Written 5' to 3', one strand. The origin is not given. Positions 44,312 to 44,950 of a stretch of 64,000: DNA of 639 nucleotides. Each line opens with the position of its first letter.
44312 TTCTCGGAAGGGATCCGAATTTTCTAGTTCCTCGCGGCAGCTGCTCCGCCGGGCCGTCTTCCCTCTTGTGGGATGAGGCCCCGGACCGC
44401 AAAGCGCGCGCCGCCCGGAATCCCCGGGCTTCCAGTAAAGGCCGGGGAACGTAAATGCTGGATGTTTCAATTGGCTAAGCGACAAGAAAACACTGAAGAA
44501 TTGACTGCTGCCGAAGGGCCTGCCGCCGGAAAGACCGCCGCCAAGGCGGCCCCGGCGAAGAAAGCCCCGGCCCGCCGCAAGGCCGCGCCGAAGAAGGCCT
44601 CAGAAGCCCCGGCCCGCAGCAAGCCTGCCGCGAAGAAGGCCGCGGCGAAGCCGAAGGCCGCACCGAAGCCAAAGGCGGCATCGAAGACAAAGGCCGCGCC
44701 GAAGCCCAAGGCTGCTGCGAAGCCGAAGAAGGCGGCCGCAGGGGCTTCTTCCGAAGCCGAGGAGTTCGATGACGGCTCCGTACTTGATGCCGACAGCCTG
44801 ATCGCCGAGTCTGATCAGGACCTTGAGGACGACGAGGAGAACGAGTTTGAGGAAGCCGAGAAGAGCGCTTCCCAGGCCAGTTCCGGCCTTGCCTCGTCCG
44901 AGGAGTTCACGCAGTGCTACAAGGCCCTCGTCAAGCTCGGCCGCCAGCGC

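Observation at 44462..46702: Tandem second full-length RpoD-type sigma factor fused to a histone-H1-like Lys/Ala/Pro tail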

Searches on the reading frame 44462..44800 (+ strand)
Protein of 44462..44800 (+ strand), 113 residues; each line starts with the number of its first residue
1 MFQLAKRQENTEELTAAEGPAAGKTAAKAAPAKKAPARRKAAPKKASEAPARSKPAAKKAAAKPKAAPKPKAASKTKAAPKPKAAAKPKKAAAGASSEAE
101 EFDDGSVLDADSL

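Call 49: search_protein_families(library=pfam, proteins=[window:44462-44800:+], max_evalue=10)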
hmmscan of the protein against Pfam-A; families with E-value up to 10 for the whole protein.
window:44462-44800:+ (113 aa): 1 family
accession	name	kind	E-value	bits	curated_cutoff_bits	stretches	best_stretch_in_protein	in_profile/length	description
PF07382.16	HC2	-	0.083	13.4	40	1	15-97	89-176/194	Histone H1-like nucleoprotein HC2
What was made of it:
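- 44504..44740 (+): Lys/Ala/Pro basic tail (aa 15-93, net charge +22), predicted disordered. Only a sub-threshold, compositional match to chlamydial HC2, E = 0.083 (call 49).
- It has a weak compositional resemblance to chlamydial HC2 (E = 0.083, below the cut-off; call 49).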
